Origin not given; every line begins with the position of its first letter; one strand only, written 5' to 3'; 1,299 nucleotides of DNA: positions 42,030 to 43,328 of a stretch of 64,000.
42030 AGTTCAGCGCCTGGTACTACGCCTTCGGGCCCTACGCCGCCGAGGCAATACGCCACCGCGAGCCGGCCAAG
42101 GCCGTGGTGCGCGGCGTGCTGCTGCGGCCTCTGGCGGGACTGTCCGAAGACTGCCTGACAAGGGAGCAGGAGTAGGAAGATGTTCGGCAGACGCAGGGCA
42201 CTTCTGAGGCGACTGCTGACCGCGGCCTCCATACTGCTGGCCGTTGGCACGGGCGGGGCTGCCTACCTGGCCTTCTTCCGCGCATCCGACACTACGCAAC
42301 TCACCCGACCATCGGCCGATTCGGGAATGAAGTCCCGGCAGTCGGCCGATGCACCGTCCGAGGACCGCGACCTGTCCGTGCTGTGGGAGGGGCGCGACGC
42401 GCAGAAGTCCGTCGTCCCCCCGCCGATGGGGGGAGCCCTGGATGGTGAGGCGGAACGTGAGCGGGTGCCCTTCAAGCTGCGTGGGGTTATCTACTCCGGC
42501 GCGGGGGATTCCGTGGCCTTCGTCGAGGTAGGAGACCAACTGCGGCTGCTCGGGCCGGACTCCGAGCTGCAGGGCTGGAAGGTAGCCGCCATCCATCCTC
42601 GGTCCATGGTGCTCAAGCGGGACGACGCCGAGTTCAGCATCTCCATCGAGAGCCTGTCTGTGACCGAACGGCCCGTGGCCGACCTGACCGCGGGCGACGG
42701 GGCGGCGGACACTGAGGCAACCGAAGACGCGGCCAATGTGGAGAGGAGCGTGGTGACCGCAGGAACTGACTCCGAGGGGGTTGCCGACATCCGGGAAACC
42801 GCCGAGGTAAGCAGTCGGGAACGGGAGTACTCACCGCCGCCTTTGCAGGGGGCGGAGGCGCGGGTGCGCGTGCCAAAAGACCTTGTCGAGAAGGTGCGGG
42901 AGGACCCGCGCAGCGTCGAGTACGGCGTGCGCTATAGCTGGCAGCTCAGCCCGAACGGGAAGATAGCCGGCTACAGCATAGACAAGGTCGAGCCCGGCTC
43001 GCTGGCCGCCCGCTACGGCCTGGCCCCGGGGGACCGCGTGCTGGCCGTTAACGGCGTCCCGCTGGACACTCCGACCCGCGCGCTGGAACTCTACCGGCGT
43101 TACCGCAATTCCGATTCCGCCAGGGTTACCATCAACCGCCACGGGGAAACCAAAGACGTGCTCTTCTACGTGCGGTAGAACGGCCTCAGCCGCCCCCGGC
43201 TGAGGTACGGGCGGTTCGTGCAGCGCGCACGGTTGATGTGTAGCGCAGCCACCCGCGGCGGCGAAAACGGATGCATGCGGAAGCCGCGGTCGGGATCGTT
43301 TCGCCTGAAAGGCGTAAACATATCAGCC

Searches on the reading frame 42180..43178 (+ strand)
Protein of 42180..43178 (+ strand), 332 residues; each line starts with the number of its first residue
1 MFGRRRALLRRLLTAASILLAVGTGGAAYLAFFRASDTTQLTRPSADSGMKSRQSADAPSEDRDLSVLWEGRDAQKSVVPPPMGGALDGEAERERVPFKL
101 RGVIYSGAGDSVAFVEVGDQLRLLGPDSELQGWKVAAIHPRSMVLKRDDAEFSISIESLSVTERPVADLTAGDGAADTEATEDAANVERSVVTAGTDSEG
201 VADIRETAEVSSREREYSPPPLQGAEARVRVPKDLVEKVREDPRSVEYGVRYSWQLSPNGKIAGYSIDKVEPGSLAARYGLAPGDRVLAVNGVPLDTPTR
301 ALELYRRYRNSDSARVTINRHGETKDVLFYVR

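Call 87: search_protein_families(library=pfam, proteins=[window:42180-43178:+], max_evalue=0.001)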
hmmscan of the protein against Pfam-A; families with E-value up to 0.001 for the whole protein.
window:42180-43178:+ (332 aa): 3 families
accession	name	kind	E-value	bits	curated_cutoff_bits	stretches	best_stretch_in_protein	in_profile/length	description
PF17820.7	PDZ_6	-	1.2e-09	38.2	27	1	267-317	2-51/54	PDZ domain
PF00595.29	PDZ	-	3.5e-06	27.7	23.2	1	262-297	24-59/81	PDZ domain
PF13180.12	PDZ_2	-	1.7e-05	25.5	27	1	266-327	15-76/80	PDZ domain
